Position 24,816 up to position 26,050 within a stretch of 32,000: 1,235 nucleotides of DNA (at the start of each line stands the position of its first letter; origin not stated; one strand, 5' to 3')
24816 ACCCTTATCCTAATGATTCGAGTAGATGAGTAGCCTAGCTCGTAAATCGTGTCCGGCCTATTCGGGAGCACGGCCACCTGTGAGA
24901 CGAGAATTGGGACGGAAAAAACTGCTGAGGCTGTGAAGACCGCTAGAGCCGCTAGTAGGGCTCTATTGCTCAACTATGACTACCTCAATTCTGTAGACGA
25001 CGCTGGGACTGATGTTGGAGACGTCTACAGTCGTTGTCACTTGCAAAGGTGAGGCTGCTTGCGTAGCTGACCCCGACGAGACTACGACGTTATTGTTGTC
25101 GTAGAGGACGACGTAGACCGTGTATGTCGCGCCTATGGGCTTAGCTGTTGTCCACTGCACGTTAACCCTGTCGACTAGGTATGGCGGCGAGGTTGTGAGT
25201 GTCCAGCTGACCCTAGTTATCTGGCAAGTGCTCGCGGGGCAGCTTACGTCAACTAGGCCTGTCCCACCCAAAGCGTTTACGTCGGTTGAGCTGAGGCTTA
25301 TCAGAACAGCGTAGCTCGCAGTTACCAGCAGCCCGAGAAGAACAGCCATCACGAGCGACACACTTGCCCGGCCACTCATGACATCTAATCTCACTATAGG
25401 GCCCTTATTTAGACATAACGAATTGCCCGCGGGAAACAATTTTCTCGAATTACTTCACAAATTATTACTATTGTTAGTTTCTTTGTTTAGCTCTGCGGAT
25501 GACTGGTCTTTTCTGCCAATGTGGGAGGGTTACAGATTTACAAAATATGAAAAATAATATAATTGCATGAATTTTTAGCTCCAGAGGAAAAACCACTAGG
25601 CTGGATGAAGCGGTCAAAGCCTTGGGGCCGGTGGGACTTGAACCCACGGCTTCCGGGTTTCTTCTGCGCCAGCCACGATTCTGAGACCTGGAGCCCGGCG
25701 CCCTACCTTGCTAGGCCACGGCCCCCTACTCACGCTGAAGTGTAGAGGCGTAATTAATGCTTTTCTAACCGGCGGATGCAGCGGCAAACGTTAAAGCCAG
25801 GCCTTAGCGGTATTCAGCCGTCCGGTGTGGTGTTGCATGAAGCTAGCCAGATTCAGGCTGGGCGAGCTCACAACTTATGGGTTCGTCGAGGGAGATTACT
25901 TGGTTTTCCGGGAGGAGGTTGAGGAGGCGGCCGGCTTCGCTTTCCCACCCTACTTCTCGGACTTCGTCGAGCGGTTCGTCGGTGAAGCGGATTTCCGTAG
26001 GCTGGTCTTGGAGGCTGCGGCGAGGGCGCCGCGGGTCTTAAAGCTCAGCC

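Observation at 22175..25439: Five-gene translationally coupled operon: three small secreted beta-rich paralogs, a dedicated signal peptidase I and a repeat-rich anchored surface protein (TasA/SipW-like or archaeal bundling-pilus-like fibre system)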

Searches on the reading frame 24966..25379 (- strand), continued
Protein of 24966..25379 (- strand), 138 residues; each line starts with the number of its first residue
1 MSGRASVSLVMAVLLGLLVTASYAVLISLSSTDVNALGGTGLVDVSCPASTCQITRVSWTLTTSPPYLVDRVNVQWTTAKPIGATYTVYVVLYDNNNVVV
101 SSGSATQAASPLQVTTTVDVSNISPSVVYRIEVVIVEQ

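Call 79: list_cluster_members(proteins=[P0163, P0165, P0166, P0168, P0175, P0177, P0179, P0180, P0185, P0191])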
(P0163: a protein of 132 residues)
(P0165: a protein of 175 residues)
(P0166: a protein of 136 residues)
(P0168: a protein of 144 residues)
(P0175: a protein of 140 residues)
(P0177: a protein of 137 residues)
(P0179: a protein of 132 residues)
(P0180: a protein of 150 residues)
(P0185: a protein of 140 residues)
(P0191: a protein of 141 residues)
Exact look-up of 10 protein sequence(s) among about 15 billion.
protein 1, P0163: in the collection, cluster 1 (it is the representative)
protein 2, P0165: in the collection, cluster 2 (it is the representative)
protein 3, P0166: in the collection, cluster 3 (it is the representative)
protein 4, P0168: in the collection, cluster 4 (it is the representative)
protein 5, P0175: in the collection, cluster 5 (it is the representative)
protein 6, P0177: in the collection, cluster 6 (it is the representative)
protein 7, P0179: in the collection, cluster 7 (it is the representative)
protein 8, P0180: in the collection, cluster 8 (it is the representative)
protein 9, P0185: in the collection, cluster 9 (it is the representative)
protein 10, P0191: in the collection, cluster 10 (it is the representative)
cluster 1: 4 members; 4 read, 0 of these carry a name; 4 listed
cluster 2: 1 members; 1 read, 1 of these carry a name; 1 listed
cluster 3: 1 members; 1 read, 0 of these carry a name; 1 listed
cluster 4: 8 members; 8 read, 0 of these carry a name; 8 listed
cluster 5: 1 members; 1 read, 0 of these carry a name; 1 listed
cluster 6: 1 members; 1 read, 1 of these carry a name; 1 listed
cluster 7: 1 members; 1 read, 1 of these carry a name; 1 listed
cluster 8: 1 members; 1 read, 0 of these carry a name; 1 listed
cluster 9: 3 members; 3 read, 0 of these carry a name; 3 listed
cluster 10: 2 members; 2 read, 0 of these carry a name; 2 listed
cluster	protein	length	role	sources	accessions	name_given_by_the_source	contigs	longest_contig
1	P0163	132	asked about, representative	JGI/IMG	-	-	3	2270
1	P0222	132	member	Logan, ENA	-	-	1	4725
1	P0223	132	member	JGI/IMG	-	-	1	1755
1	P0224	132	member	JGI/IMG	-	-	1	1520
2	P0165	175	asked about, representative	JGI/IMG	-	hypothetical protein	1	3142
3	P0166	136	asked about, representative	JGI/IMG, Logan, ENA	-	-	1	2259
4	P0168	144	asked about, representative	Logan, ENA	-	-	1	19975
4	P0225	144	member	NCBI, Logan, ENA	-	-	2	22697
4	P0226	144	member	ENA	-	-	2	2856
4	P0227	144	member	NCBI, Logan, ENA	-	-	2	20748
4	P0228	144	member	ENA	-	-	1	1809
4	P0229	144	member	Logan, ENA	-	-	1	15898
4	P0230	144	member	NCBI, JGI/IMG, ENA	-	-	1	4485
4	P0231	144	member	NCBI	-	-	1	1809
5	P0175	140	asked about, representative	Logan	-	-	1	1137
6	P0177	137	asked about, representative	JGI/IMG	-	hypothetical protein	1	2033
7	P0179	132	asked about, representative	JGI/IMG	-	hypothetical protein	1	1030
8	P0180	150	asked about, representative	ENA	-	-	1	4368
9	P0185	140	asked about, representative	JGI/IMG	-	-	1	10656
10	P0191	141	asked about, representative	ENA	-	-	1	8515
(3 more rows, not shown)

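Call 80: find_encoding_contigs(protein=P0225, flank=7000, max_places=2)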
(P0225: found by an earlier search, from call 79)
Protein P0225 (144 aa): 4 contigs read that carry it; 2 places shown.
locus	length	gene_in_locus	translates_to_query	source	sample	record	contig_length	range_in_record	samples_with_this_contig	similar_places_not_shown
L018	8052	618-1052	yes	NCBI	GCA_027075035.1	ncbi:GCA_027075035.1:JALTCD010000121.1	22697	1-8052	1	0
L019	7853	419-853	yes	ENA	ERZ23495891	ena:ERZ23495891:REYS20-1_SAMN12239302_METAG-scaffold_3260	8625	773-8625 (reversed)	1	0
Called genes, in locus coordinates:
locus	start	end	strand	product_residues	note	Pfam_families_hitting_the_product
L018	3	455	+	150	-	?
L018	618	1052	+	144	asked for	-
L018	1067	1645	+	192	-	-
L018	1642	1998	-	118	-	PF12973:Cupin_7, PF02311:AraC_binding, PF05899:Cupin_3 (weak), PF07883:Cupin_2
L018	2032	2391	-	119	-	PF02915:Rubrerythrin (weak)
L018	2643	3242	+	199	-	-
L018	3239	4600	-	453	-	PF01523:PmbA_TldD_1st, PF19290:PmbA_TldD_2nd, PF19289:PmbA_TldD_3rd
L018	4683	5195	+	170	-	PF01047:MarR (faint), PF13412:HTH_24, PF24266:HTH_HVO_0163_N, PF25213:HVO_A0261_N (weak), PF01022:HTH_5, PF12802:MarR_2 (weak), PF12840:HTH_20, PF13412:HTH_24 (weak), +8 more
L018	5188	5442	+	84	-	-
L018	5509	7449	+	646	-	PF05362:Lon_C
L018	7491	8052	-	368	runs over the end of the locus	PF01546:Peptidase_M20, PF07687:M20_dimer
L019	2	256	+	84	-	?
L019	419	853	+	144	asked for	-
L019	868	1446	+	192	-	-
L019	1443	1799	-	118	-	PF12973:Cupin_7, PF02311:AraC_binding, PF05899:Cupin_3 (weak), PF07883:Cupin_2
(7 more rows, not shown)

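Call 81: find_encoding_contigs(protein=P0185, flank=7000, max_places=1)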
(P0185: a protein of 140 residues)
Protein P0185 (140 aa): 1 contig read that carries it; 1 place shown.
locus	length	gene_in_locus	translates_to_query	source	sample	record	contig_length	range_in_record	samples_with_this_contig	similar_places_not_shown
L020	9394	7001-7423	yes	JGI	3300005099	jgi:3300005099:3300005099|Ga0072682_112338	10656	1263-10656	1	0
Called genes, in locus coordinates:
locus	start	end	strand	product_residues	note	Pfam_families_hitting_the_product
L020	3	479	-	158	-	PF01451:LMWPc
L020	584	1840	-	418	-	PF12832:MFS_1_like (weak), PF07690:MFS_1, PF00083:Sugar_tr (weak), PF07690:MFS_1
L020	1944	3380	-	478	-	PF00144:Beta-lactamase, PF13969:Pab87_oct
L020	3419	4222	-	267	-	PF02593:DUF166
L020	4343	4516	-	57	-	-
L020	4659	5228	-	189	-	PF04703:FaeA (faint), PF09339:HTH_IclR (faint), PF03259:Robl_LC7 (weak)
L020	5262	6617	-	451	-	PF06745:ATPase, PF07088:GvpD_P-loop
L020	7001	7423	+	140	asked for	-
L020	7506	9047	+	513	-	PF00717:Peptidase_S24, PF17231:DUF5305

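Call 82: find_encoding_contigs(protein=P0191, flank=7000, max_places=1)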
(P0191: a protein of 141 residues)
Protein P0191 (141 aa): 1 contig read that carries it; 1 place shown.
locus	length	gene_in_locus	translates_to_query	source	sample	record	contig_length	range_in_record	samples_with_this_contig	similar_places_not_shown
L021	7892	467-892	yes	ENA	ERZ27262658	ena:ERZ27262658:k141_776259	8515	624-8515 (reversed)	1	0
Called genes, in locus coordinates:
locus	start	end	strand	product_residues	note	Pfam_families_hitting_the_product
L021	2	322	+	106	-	?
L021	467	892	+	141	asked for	-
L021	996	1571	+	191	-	PF10502:Peptidase_S26 (weak)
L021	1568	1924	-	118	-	PF12973:Cupin_7, PF02311:AraC_binding, PF07883:Cupin_2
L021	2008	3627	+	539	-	PF00149:Metallophos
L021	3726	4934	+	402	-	PF01384:PHO4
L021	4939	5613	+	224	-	PF01865:PhoU_div, PF01895:PhoU (faint)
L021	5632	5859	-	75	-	PF01037:AsnC_trans_reg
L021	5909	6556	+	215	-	PF01636:APH (weak)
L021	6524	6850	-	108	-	-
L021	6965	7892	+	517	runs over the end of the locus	?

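Call 86: search_protein_families(library=pfam, max_evalue=0.001, proteins=[P0170, P0181, P0183, P0187, P0188])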
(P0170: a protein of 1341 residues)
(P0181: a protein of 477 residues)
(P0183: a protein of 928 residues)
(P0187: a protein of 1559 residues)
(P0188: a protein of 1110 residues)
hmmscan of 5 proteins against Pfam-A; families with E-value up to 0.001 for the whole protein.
P0170 (1341 aa): 17 families
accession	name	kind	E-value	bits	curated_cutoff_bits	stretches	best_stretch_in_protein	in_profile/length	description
PF05345.18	He_PIG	-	6.8e-98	321.8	24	10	301-395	1-95/96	Putative Ig domain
PF18957.6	RibLong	-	5.5e-34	117.3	27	0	219-284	20-87/93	Long Rib domain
PF17963.7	Big_9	-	1.9e-28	99.6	23.6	0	99-178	1-77/89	Bacterial Ig domain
PF24991.2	Ig_NUP210_4th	-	1.2e-18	67.1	25.2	0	864-897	7-40/79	NUP210 forth Ig-like domain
PF24908.1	Ig_SIBA-E_2nd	-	1.1e-17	64.7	27.8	0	113-178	13-75/117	Integrin beta-like protein A-E, second Ig-like domain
PF18911.6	PKD_4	-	1e-14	54.8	27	0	1049-1078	49-78/85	PKD domain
PF09264.17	Sial-lect-inser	-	6.5e-12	46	25.8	0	263-298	54-89/198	Vibrio cholerae sialidase, lectin insertion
PF18962.6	Por_Secre_tail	-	1.5e-10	41.7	27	1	1261-1337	2-75/75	Secretion system C-terminal sorting domain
PF19077.6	Big_13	-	2.8e-09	37.8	27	0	1015-1082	31-97/102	Bacterial Ig-like domain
PF21027.3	Sde0182_C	-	7.3e-09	36.5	27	0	957-982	49-75/83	Cellulose-binding protein Sde0182, C-terminal domain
PF04273.18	BLH_phosphatase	-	2.5e-07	31.4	26.1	0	192-248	3-59/110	Beta-lactamase hydrolase-like protein, phosphatase-like domain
PF09134.16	Invasin_D3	-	9.5e-07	29.7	33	0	62-149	15-93/98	Invasin, domain 3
PF14239.11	RRXRR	-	6.1e-06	26.7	25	0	211-249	29-67/174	RRXRR protein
PF00801.26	PKD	-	1.8e-05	25.1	23.5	1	1018-1080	24-77/80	PKD domain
PF12757.12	Eisosome1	-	0.0002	22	25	0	195-216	78-99/126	Eisosome protein 1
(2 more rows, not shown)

P0181 (477 aa): 4 families
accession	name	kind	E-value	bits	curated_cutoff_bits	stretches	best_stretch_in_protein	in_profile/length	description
PF17957.7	Big_7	-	6.6e-68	225.7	24.1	5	339-404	3-70/70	Bacterial Ig domain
PF19077.6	Big_13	-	3.7e-15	56.7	27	1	174-241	35-102/102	Bacterial Ig-like domain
PF24893.1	DUF7743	-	0.00031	20.9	27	0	330-426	1-100/120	Domain of unknown function (DUF7743)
PF14289.11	DUF4369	-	0.00055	20.9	25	0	310-348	50-80/91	Domain of unknown function (DUF4369)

P0183 (928 aa): 14 families
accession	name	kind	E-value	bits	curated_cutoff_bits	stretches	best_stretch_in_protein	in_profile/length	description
PF00041.27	fn3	-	4.8e-75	248.3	25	9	37-120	3-79/84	Fibronectin type III domain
PF01108.23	Tissue_fac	-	7.9e-50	167.6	27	0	53-112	38-101/107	Tissue factor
PF16656.11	Pur_ac_phosph_N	-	4.1e-33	114.3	30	0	40-111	4-82/93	Purple acid Phosphatase, N-terminal domain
PF10179.15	NDNF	-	3.1e-28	98.8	27.3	0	83-116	83-115/127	Neuron-derived neurotrophic factor, first Fn(III) domain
PF00031.27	Cystatin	-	5.7e-21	75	22.2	0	97-123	45-70/92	Cystatin domain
PF07353.17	Uroplakin_II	-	2.1e-19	70.1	20.4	0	81-123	88-129/179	Uroplakin II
PF16794.11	fn3_4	-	5.7e-15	55.6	27.1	0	86-111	65-90/103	Fibronectin-III type domain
PF24832.1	DUF7716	-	2.7e-12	47.4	26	0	84-110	73-99/102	Domain of unknown function (DUF7716)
PF12100.13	DUF3576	-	1.3e-11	45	25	0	41-64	19-42/101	Domain of unknown function (DUF3576)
PF16014.10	SAP130_C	-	2.6e-08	33.8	27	0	36-138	97-197/406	Histone deacetylase complex subunit SAP130 C-terminus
PF18651.6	CshA_NR2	-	4.3e-06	27.5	24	0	147-194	6-44/196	Surface adhesin CshA non-repetitive domain 2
PF01473.26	Choline_bind_1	-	9.1e-06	26.2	20.5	0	5-12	6-13/19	Putative cell wall binding repeat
PF01472.26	PUA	-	5.5e-05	23.5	24.8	0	50-69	1-20/74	PUA domain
PF03413.25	PepSY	-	0.00074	20.2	24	0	97-114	37-56/60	Peptidase propeptide and YPEB domain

P0187 (1559 aa): 5 families
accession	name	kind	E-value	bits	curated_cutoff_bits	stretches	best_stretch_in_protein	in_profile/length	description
PF18998.6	Flg_new_2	-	3.5e-58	193.9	23.6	9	655-722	7-72/73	Divergent InlB B-repeat domain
PF09479.16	Flg_new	-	6.6e-36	122.7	27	4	570-640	1-64/65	Listeria-Bacteroides repeat domain (List_Bact_rpt)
PF17957.7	Big_7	-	6.6e-16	59.2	24.1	1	961-1036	2-70/70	Bacterial Ig domain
PF15399.11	DUF4620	-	1e-08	36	27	0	732-770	31-69/113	Domain of unknown function (DUF4620)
PF14930.12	Qn_am_d_aII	-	5.2e-07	30.3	27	0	244-288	17-59/107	Quinohemoprotein amine dehydrogenase, alpha subunit domain II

P0188 (1110 aa): 2 families
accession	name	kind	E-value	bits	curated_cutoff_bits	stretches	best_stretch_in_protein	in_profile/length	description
PF00404.24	Dockerin_1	-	5.4e-09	36.6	22.9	1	354-401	2-53/57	Dockerin type I domain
PF18253.6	HipN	-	0.00015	21.9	23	0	451-462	18-29/42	Hsp70-interacting protein N N-terminal domain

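Call 90: list_cluster_members(proteins=[P0137, P0138, P0140, P0142, P0144, P0146, P0148, P0151, P0131, P0157])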
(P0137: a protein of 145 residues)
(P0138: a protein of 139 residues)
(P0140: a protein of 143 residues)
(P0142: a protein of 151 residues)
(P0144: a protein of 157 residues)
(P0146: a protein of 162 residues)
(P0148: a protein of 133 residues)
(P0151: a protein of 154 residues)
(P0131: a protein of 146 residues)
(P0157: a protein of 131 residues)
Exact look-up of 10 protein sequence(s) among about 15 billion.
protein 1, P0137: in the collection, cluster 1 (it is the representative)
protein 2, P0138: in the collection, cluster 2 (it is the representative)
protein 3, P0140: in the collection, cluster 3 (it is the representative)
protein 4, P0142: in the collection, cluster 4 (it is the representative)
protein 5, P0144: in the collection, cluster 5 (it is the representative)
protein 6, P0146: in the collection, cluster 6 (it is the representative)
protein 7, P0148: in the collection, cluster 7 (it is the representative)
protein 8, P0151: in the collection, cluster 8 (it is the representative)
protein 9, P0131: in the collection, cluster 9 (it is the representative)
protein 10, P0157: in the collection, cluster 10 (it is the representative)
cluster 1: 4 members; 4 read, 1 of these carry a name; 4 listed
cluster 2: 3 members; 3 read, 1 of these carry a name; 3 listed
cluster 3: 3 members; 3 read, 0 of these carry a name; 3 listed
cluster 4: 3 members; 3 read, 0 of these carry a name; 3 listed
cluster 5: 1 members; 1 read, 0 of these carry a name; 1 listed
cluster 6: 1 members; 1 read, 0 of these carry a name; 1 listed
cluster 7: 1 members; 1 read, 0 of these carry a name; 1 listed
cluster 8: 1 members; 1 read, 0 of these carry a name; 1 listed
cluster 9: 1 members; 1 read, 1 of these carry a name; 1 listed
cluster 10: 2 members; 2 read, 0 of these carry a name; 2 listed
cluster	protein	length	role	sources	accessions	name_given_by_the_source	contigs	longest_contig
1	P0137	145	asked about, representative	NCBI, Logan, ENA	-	-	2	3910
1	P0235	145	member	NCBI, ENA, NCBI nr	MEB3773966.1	MAG: hypothetical protein GSR86_03455 [Desulfurococcales archaeon] | hypothetical protein [Desulfurococcales archaeon]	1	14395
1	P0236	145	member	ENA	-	-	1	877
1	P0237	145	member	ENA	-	-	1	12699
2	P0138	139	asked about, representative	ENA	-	-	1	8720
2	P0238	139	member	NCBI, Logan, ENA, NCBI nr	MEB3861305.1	MAG: hypothetical protein GSR84_03700 [Desulfurococcales archaeon] | hypothetical protein [Desulfurococcales archaeon]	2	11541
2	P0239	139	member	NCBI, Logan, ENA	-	-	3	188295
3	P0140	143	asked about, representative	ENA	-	-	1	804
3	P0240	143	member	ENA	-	-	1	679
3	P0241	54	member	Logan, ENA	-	-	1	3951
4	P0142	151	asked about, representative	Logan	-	-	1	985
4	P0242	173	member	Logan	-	-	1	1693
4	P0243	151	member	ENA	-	-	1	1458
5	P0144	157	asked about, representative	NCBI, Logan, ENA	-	-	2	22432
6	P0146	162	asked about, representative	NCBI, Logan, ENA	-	-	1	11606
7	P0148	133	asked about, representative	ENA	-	-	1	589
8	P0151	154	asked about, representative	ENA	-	-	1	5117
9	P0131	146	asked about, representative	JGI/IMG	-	hypothetical protein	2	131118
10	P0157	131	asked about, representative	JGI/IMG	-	-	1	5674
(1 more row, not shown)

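Call 91: find_encoding_contigs(protein=P0239, flank=6000, max_places=1)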
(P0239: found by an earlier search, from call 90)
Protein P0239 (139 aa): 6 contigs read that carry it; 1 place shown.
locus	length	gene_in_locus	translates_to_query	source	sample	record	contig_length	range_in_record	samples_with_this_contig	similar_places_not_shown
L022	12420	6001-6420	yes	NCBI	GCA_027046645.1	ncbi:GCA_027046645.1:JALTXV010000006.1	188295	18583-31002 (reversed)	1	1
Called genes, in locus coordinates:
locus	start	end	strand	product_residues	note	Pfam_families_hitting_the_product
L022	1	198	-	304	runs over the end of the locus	PF00498:FHA (weak)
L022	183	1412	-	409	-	PF00004:AAA, PF07728:AAA_5 (faint), PF17862:AAA_lid_3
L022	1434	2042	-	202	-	-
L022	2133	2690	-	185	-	-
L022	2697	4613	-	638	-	-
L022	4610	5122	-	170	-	-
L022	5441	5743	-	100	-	PF01918:Alba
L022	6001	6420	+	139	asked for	-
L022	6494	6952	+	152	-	-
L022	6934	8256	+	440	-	-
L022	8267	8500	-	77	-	PF01402:RHH_1, PF17723:RHH_8 (faint)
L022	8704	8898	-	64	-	-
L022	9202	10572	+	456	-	-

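Call 92: find_encoding_contigs(protein=P0131, flank=6000, max_places=1)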
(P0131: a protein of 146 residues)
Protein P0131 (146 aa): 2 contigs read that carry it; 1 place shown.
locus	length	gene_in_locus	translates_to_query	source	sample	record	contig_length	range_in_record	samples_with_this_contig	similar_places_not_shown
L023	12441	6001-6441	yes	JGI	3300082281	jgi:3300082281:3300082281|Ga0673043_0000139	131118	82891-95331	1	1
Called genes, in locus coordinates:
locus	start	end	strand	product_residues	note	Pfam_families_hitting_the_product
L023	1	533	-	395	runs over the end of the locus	PF13579:Glyco_trans_4_4, PF13439:Glyco_transf_4, PF00534:Glycos_transf_1, PF13692:Glyco_trans_1_4, PF13524:Glyco_trans_1_2 (weak)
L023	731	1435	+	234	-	PF01828:Peptidase_A4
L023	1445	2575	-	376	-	PF13439:Glyco_transf_4, PF13477:Glyco_trans_4_2 (weak), PF13579:Glyco_trans_4_4, PF20706:GT4-conflict, PF00534:Glycos_transf_1, PF13692:Glyco_trans_1_4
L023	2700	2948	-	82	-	-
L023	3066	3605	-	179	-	-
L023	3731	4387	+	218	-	-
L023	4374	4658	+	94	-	PF14947:HTH_45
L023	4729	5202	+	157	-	-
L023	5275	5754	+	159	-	-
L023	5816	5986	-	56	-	-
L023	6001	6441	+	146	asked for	-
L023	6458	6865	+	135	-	-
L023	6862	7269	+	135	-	-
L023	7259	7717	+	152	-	-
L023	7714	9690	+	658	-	-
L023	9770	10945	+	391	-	PF01717:Meth_synt_2 (faint)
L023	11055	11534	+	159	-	-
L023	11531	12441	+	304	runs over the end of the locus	PF00005:ABC_tran, PF13304:AAA_21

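Call 93: find_encoding_contigs(protein=P0144, flank=6000, max_places=1)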
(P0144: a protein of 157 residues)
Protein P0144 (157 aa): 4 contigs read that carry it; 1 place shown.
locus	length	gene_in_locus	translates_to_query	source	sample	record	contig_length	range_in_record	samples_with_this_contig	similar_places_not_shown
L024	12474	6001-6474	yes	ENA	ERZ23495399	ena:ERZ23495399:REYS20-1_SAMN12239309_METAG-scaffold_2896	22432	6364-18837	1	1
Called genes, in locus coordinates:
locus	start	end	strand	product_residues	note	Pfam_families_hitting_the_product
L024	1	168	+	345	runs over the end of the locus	PF04014:MazE_antitoxin (weak), PF01895:PhoU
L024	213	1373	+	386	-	PF00266:Aminotran_5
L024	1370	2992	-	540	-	PF00890:FAD_binding_2 (weak), PF01134:GIDA (faint), PF01266:DAO (weak), PF01494:FAD_binding_3 (faint), PF01593:Amino_oxidase, PF01946:Thi4 (weak), PF12831:FAD_oxidored, PF13450:NAD_binding_8, +1 more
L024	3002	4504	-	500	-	PF05496:RuvB_N (weak), PF05673:DUF815 (faint), PF13481:AAA_25 (faint), PF13191:AAA_16 (weak), PF00004:AAA, PF07728:AAA_5 (weak), PF21960:RCF1-5-like_lid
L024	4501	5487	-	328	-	PF03215:Rad17 (weak), PF05496:RuvB_N, PF25199:nSTAND_NTPase5 (weak), PF00004:AAA, PF07726:AAA_3 (weak), PF13177:DNA_pol3_delta2, PF21960:RCF1-5-like_lid, PF08542:Rep_fac_C, +4 more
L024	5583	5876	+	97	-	-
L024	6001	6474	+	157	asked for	-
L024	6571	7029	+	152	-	-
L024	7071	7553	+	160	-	-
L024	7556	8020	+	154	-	-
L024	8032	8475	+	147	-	PF10502:Peptidase_S26 (weak)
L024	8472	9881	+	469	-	-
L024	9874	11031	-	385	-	PF01658:Inos-1-P_synth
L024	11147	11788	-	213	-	PF01066:CDP-OH_P_transf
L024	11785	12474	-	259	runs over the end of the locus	PF12804:NTP_transf_3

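Call 103: search_protein_families(library=pfam, max_evalue=0.1, proteins=[L024:7071-7553:+, L024:7556-8020:+, L023:6458-6865:+, L023:6862-7269:+, L024:8472-9881:+, L023:7714-9690:+, L022:6934-8256:+, L020:7506-9047:+])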
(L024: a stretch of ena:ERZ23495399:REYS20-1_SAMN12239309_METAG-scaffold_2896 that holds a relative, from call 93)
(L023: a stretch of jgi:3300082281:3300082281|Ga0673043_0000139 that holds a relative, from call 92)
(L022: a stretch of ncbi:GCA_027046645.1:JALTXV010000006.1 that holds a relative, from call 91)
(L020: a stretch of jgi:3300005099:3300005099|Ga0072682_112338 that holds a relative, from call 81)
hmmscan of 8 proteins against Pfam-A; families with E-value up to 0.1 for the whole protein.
L024:7071-7553:+ (160 aa): 0 families

L024:7556-8020:+ (154 aa): 0 families

L023:6458-6865:+ (135 aa): 2 families
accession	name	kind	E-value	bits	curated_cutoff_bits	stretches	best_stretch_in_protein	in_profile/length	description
PF03814.21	KdpA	-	0.0011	17.6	22.6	1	13-94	71-151/548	Potassium-transporting ATPase A subunit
PF11837.13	INV_N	-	0.082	13.9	27.8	1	6-68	26-85/109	Beta-fructofuranosidase, N-terminal domain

L023:6862-7269:+ (135 aa): 0 families

L024:8472-9881:+ (469 aa): 0 families

L023:7714-9690:+ (658 aa): 1 family
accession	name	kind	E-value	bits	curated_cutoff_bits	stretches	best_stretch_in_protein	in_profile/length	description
PF02213.21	GYF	-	0.0063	16.6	25.7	1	60-81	6-27/45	GYF domain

L022:6934-8256:+ (440 aa): 0 families

L020:7506-9047:+ (513 aa): 3 families
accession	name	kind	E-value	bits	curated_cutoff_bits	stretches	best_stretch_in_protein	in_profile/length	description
PF17231.7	DUF5305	-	5e-19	69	29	1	279-504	1-217/217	Family of unknown function (DUF5305)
PF00717.28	Peptidase_S24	-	1.2e-08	35.1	23.3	1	34-115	34-115/116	Peptidase S24-like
PF10502.14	Peptidase_S26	-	5.5e-05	23.6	22.9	1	35-94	23-88/168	Signal peptidase, peptidase S26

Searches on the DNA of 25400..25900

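Call 63: search_rna_families(source=window, start=25400, end=25900, threshold=evalue, max_evalue=0.01)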
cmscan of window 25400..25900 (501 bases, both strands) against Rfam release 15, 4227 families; matches with E-value up to 0.01: 1.
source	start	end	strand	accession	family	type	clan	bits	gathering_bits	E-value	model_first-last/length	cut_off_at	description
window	25623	25725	-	RF00005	tRNA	Gene; tRNA;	CL00001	58.4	29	3.9e-12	1-71/71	no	tRNA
